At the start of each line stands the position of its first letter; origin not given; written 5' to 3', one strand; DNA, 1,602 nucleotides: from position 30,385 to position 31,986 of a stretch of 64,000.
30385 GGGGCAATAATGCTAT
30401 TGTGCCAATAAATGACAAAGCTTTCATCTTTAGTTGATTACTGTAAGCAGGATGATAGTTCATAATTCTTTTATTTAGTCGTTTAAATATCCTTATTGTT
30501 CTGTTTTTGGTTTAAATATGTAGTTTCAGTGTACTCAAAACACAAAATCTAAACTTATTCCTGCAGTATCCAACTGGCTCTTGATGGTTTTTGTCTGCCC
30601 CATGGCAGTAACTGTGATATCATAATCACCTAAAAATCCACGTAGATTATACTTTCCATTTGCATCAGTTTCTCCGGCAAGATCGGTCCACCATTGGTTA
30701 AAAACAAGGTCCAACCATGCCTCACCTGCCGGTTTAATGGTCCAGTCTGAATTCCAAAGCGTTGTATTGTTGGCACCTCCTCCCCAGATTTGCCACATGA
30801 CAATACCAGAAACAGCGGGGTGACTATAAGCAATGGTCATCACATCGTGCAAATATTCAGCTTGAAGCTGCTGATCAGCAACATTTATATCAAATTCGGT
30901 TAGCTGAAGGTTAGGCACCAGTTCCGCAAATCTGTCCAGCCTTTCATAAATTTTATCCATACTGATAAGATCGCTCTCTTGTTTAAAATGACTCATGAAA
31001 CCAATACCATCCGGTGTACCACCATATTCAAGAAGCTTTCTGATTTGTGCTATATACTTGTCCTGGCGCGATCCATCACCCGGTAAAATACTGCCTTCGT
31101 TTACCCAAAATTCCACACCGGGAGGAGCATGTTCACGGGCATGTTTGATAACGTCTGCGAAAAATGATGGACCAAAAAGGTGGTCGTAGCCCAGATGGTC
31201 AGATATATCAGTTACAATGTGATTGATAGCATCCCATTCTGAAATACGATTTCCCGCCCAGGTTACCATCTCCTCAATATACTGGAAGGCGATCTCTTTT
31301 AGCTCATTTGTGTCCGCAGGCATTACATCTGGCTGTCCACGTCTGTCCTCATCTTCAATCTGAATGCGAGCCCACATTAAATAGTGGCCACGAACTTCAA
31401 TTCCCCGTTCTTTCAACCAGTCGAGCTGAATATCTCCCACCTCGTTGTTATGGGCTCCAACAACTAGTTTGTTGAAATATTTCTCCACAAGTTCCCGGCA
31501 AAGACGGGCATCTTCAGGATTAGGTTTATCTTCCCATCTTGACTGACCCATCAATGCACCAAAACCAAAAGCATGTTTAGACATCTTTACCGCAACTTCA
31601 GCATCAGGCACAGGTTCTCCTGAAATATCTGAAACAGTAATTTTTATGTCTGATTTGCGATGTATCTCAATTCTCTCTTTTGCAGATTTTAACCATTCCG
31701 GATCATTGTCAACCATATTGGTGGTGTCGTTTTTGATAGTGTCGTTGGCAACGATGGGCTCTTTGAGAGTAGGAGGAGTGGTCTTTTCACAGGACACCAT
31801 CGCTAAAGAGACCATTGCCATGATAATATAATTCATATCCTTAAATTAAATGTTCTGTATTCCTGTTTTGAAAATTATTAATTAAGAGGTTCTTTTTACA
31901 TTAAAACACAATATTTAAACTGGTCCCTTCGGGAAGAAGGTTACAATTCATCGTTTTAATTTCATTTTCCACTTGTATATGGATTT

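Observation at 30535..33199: Tandem GH10-like barrels in which His replaces the canonical acid/base Glu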

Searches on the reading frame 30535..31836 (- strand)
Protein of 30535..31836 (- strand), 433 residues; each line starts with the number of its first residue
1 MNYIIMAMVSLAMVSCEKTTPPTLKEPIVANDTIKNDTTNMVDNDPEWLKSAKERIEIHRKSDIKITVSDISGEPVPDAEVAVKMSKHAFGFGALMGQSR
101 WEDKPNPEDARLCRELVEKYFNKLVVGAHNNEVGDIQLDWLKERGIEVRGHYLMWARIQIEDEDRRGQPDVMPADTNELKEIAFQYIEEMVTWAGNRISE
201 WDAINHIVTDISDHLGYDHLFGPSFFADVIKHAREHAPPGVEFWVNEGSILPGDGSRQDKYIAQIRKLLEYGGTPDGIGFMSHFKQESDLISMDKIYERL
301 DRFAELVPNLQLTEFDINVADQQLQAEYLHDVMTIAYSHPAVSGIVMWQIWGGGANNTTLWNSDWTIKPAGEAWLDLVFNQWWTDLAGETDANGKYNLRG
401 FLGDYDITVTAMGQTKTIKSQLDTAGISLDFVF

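Call 3: search_protein_families(library=pfam, proteins=[window:30535-31836:-], max_evalue=1)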
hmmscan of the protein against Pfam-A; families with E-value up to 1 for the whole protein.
window:30535-31836:- (433 aa): 4 families
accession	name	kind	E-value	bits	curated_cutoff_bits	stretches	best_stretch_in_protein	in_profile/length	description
PF00331.26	Glyco_hydro_10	-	1.4e-25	90.7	22.1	1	132-374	60-308/311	Glycosyl hydrolase family 10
PF13620.12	CarboxypepD_reg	-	3.9e-05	24.3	32.3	1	389-420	33-65/82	Carboxypeptidase regulatory-like domain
PF13715.12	CarbopepD_reg_2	-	0.032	14.7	32.2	1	389-419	29-61/88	CarboxypepD_reg-like domain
PF02369.22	Big_1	-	0.11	13.1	34.9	0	63-88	20-45/93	Bacterial Ig-like domain (group 1)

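Call 4: search_protein_families(library=ncbifam, proteins=[window:30535-31836:-], max_evalue=1)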
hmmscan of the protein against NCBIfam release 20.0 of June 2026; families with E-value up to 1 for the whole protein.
window:30535-31836:- (433 aa): 1 family
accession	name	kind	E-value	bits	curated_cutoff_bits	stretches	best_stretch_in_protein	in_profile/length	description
NF041944.1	Xylase_Ferestase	equivalog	4.5e-08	31.8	1200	1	127-322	53-256/694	bifunctional endo-1,4-beta-xylanase/feruloyl esterase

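Call 6: search_solved_structures(query=window:30535-31836:-, max_evalue=10, show_alignments=3)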
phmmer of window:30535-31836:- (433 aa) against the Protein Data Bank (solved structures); distinct sequences matched with E-value up to 10: 88 (the best 60 are shown).
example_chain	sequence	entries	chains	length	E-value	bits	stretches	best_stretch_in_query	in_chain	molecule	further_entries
7d88_A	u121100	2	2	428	1.9e-32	115.9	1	42-412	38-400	Beta-xylanase | Beta-1,4-xylanase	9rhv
7d89_A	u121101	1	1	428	1.4e-31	113.1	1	42-412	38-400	Beta-xylanase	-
8b73_A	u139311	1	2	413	2.7e-19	72.6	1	59-424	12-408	Beta-xylanase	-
6fhe_A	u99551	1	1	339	1.2e-13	53.9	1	127-350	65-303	Synthetic construct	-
3emc_A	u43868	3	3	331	1.5e-11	47.1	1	132-324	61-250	Endo-1,4-beta-xylanase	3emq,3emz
1xyz_A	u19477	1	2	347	7e-11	44.8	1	133-350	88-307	1,4-BETA-D-XYLAN-XYLANOHYDROLASE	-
1nq6_A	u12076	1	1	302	9e-11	44.5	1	140-375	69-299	Xys1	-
1vbr_A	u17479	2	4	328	1.1e-10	44.1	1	138-349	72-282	endo-1,4-beta-xylanase B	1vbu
6fhf_A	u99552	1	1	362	1.2e-10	44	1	138-319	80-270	Design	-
3niy_A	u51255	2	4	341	3.1e-10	42.7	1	138-349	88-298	Endo-1,4-beta-xylanase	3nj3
6wqw_A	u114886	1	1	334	2e-09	40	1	131-319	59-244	Beta-xylanase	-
2g3i_A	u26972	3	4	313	3e-09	39.4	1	127-375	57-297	Xylanase | Hydrolase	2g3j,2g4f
2d1z_A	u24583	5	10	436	4.7e-09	38.8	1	127-375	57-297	ENDO-1,4-BETA-D-XYLANASE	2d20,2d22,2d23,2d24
5gqd_A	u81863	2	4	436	4.7e-09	38.8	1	127-375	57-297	Beta-xylanase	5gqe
3wuf_A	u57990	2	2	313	6.2e-09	38.4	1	138-322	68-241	Endo-1,4-beta-xylanase A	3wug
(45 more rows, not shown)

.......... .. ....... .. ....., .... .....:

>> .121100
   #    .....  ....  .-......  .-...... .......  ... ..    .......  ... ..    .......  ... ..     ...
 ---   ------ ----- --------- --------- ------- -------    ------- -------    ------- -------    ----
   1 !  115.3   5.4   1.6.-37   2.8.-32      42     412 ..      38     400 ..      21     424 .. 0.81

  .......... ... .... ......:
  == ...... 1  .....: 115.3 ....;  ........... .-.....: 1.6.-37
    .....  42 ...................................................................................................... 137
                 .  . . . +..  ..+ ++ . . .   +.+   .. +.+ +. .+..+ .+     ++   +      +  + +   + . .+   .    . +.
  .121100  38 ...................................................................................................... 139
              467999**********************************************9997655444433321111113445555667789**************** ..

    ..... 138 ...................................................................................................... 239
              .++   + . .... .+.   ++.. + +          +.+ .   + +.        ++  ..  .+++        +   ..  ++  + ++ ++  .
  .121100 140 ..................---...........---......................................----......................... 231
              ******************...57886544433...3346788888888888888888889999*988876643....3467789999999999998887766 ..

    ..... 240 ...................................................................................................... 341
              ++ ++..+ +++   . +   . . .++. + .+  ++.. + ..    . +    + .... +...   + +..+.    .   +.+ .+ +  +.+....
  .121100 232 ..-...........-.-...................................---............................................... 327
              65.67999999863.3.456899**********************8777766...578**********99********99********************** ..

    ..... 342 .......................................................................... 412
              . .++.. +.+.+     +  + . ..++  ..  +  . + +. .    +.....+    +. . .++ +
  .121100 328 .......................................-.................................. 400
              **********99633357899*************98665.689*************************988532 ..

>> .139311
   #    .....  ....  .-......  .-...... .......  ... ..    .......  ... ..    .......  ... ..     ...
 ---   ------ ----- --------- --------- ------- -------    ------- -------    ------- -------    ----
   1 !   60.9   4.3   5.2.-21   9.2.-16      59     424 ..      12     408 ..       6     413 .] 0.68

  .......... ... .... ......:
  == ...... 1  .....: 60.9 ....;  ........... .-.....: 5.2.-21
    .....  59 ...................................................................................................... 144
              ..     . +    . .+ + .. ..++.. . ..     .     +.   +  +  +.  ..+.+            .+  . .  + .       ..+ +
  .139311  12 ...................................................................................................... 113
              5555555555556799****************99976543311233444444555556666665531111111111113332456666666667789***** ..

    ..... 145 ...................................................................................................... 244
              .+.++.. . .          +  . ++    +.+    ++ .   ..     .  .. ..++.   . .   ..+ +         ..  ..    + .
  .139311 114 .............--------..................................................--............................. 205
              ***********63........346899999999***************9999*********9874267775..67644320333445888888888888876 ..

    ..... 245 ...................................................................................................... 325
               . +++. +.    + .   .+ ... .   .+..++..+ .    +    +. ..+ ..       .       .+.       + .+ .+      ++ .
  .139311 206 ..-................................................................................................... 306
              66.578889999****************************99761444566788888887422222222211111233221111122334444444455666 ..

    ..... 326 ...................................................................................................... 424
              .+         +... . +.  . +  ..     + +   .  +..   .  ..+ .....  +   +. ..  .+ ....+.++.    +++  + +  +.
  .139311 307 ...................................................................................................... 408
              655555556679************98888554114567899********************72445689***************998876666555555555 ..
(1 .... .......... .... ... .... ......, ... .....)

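Call 13: find_homologous_proteins(query=window:30535-31836:-, max_evalue=1e-10)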
Query window:30535-31836:- (433 aa): 323 proteins with E <= 1e-10 among 3653 candidates; the best 120 are listed.
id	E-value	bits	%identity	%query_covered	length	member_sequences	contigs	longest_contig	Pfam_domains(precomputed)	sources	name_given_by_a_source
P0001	0.0e+0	1010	100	100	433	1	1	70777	PF00331.27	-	-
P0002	8.4e-174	597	67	90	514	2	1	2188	PF00331.27,PF18962.8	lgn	-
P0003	3.1e-172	592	58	100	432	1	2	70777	PF00331.27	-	-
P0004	8.0e-172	590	62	92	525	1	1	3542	PF00331.27,PF18962.8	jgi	jgi:endo-1,4-beta-xylanase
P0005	5.6e-164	564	58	100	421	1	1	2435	PF00331.27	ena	-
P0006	4.2e-148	512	60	89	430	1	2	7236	PF00331.27,PF13620.13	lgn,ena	-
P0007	6.1e-144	498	55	99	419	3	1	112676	PF00331.27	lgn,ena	-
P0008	1.4e-134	467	54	91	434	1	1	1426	PF00331.27,PF13620.13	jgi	jgi:endo-1,4-beta-xylanase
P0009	1.5e-127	444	50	93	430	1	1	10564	PF00331.27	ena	-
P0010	3.0e-126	440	50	94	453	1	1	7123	PF00331.27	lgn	-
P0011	9.4e-125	435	50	91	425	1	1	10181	PF00331.27,PF13620.13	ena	-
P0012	4.5e-123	430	51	90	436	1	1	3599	PF00331.27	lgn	-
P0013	5.4e-123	429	49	90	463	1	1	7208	PF00331.27,PF13620.13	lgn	-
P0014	3.6e-122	427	50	91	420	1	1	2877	PF00331.27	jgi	jgi:endo-1,4-beta-xylanase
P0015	5.6e-122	426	48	94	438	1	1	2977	PF00331.27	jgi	jgi:endo-1,4-beta-xylanase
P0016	1.2e-121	425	46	100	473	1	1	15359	PF00331.27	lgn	-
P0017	2.6e-121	424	50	88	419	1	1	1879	PF00331.27,PF13620.13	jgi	jgi:endo-1,4-beta-xylanase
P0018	1.2e-120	422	48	91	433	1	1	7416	PF00331.27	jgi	jgi:endo-1,4-beta-xylanase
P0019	8.6e-120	419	50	89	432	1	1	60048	PF00331.27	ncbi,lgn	-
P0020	2.7e-119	417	45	99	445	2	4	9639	PF00331.27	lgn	-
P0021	6.5e-119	416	51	88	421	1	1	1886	PF00331.27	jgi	jgi:endo-1,4-beta-xylanase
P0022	7.7e-118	412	49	91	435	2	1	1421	PF00331.27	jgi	jgi:endo-1,4-beta-xylanase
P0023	1.1e-117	412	49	90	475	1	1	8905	PF00331.27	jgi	jgi:endo-1,4-beta-xylanase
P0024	1.9e-113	398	48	91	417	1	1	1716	PF00331.27,PF13620.13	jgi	jgi:endo-1,4-beta-xylanase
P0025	1.3e-110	388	43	99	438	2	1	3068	PF00331.27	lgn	-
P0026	1.6e-98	349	44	89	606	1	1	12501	PF00331.27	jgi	jgi:GH35 family endo-1,4-beta-xylanase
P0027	1.7e-91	325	43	88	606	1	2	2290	PF00331.27,PF13620.13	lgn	-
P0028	2.1e-91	325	46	89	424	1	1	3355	PF00331.27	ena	-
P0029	3.6e-91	324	43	89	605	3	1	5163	PF00331.27,PF13620.13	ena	-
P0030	1.2e-90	323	45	86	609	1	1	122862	PF00331.27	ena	-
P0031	1.7e-90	322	44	89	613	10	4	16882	PF00331.27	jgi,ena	-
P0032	3.4e-90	321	45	87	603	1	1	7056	PF00331.27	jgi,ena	jgi:GH35 family endo-1,4-beta-xylanase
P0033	4.0e-90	321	45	86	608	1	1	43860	PF00331.27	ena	-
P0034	4.1e-90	321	42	91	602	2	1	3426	PF00331.27,PF13620.13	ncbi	-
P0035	4.5e-90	321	43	89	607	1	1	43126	PF00331.27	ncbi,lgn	ncbi:MAG: endo-1,4-beta-xylanase [Planctomycetota bacterium]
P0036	3.2e-89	318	50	68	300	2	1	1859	PF00331.27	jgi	jgi:endo-1,4-beta-xylanase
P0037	5.0e-89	317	43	89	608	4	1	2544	PF00331.27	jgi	jgi:endo-1,4-beta-xylanase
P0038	1.7e-88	316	43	89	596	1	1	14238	PF00331.27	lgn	-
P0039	3.4e-88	315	42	89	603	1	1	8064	PF00331.27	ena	-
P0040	3.7e-88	314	43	90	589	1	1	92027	PF00331.27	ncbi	-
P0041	1.4e-87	312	43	89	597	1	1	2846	PF00331.27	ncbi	-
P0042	2.1e-87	312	43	88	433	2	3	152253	PF00331.27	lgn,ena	-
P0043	3.5e-87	311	44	89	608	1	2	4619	PF00331.27,PF13620.13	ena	-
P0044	3.7e-87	311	42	85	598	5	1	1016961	PF00331.27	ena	-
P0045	4.7e-87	311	42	89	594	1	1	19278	PF00331.27,PF13620.13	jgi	jgi:GH35 family endo-1,4-beta-xylanase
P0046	5.6e-87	311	43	89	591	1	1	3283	PF00331.27,PF13620.13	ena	-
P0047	6.2e-87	310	44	82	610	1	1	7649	PF00331.27,PF13620.13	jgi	-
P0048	1.0e-86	310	42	92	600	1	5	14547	PF00331.27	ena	-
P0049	1.1e-86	310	42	84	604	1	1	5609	PF00331.27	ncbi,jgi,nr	ncbi:endo-1,4-beta-xylanase [bacterium]|nr:endo-1,4-beta-xylanase [bacterium]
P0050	1.6e-86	309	51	64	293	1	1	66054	PF00331.27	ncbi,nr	ncbi:MAG: endo-1,4-beta-xylanase [Opitutaceae bacterium]|nr:endo-1,4-beta-xylanase [Opitutaceae bact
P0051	1.8e-86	309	42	88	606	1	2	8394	PF00331.27,PF13620.13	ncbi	ncbi:MAG: endo-1,4-beta-xylanase [Planctomycetota bacterium]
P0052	3.4e-86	308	43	88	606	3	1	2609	PF00331.27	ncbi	-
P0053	8.9e-86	307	41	87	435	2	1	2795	PF00331.27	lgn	-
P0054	2.0e-85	305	42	89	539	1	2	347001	PF00331.27,PF13620.13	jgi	jgi:GH35 family endo-1,4-beta-xylanase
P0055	2.1e-85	305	41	92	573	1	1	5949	PF00331.27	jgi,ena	-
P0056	2.3e-85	305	41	89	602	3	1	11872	PF00331.27,PF13620.13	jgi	-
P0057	2.9e-85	305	43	84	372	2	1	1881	PF00331.27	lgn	-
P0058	7.4e-85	304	44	86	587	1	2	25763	PF00331.27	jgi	-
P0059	3.2e-84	301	41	89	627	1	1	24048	PF00331.27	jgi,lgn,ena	-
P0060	6.1e-84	301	42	85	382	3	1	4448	PF00331.27,PF13620.13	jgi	jgi:GH35 family endo-1,4-beta-xylanase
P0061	1.0e-83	300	50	64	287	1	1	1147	PF00331.27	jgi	jgi:GH35 family endo-1,4-beta-xylanase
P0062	1.4e-83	299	44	80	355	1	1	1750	PF00331.27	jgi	jgi:GH35 family endo-1,4-beta-xylanase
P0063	3.2e-83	298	41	88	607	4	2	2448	PF00331.27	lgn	-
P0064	3.5e-83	298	42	86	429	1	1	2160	PF00331.27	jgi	jgi:GH35 family endo-1,4-beta-xylanase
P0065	3.8e-83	298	40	93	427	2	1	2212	PF00331.27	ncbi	-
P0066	7.9e-83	297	41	85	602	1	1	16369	PF00331.27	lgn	-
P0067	2.9e-82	295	40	90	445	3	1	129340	PF00331.27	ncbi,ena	-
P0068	8.5e-82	293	42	86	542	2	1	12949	PF00331.27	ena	-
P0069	9.5e-82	293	43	85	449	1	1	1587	PF00331.27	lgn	-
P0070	1.6e-81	293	41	89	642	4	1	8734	PF00331.27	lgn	-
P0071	4.3e-81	291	42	85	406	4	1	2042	PF00331.27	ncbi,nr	ncbi:MAG: glycoside hydrolase, partial [Victivallales bacterium]|nr:glycoside hydrolase [Victivallal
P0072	7.9e-81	290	41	86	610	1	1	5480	PF00331.27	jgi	-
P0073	5.8e-80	287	39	90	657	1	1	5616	PF00331.27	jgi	jgi:endo-1,4-beta-xylanase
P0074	6.7e-80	287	43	84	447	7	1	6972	PF00331.27,PF13620.13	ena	-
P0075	1.9e-79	286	40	92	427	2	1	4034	PF00331.27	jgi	-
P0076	2.8e-79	285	41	90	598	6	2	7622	PF00331.27,PF13620.13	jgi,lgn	-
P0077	2.9e-79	285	38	90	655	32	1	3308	PF00331.27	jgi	jgi:endo-1,4-beta-xylanase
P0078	3.8e-79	285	39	98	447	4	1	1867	PF00331.27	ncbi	-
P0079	4.1e-79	285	39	93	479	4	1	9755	PF00331.27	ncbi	-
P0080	5.2e-79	284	41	85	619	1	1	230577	PF00331.27,PF13620.13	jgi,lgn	-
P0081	1.4e-78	283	39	90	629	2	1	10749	PF00331.27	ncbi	ncbi:MAG: endo-1,4-beta-xylanase [Desulfomonilaceae bacterium]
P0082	1.5e-78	283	40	89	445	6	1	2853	PF00331.27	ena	-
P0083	1.6e-78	283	39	89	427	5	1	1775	PF00331.27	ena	-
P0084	2.2e-78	282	40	91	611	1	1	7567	PF00331.27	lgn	-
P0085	7.6e-78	280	39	89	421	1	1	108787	PF00331.27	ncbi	-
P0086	9.5e-78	280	41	87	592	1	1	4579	PF00331.27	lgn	-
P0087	3.7e-77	278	38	89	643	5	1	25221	PF00331.27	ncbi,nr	ncbi:MAG TPA: hypothetical protein DCM28_12005 [Phycisphaerales bacterium]|nr:hypothetical protein [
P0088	4.0e-77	278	39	89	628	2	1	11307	PF00331.27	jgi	jgi:endo-1,4-beta-xylanase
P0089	5.3e-77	278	40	89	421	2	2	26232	PF00331.27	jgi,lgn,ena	-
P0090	6.8e-77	277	39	90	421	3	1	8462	PF00331.27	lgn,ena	-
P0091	2.2e-76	276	39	86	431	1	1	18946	PF00331.27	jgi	-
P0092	2.4e-76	276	38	90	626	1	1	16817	PF00331.27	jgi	jgi:endo-1,4-beta-xylanase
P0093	2.5e-76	275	39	88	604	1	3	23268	PF00331.27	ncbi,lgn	ncbi:MAG: endo-1,4-beta-xylanase [Phycisphaerae bacterium]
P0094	2.6e-76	275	37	93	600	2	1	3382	PF00331.27,PF02018.24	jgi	-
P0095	3.9e-76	275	38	88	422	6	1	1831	PF00331.27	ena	-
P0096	4.9e-76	274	39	86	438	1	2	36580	PF00331.27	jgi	-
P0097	5.4e-76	274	41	88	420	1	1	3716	PF00331.27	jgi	-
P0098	1.2e-75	273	37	98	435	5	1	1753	PF00331.27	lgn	-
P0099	1.6e-75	273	39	89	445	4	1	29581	PF00331.27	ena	-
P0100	2.2e-75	272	37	98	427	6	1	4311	PF00331.27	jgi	-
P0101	2.6e-75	272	38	89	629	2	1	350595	PF00331.27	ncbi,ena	-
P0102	7.8e-75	271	38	89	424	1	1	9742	PF00331.27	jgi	jgi:GH35 family endo-1,4-beta-xylanase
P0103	8.2e-75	270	39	89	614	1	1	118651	PF00331.27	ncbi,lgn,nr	ncbi:MAG: endo-1,4-beta-xylanase [Spirochaetes bacterium]|nr:endo-1,4-beta-xylanase [Spirochaetota b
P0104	1.3e-74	270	37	98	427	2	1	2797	PF00331.27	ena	-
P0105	1.6e-74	269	39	88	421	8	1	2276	PF00331.27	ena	-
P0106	2.7e-74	269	38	88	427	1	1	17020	PF00331.27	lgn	-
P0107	2.9e-74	269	37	94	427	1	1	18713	PF00331.27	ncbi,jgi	ncbi:MAG: endo-1,4-beta-xylanase [Planctomycetota bacterium]|jgi:GH35 family endo-1,4-beta-xylanase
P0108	5.9e-74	268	41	80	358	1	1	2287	PF00331.27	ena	-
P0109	6.2e-74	268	38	88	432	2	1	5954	PF00331.27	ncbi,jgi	ncbi:MAG: endo-1,4-beta-xylanase [Planctomycetota bacterium]|jgi:GH35 family endo-1,4-beta-xylanase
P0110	7.1e-74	267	39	88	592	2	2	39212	PF00331.27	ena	-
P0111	9.2e-74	267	39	88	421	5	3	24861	PF00331.27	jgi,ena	-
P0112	1.0e-73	267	38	88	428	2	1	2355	PF00331.27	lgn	-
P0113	1.0e-73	267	38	93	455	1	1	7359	PF00331.27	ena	-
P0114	1.1e-73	267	39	87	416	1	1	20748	PF00331.27,PF13620.13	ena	-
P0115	1.2e-73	267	39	84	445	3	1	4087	PF00331.27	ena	-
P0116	2.5e-73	266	39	88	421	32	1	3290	PF00331.27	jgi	jgi:endo-1,4-beta-xylanase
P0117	2.6e-73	266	39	86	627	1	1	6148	PF00331.27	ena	-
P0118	2.8e-73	265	37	92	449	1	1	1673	PF00331.27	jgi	jgi:endo-1,4-beta-xylanase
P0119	3.7e-73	265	37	91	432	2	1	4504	PF00331.27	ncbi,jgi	ncbi:MAG: endo-1,4-beta-xylanase [Planctomycetota bacterium]|jgi:GH35 family endo-1,4-beta-xylanase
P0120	5.0e-73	265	37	90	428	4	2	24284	PF00331.27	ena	-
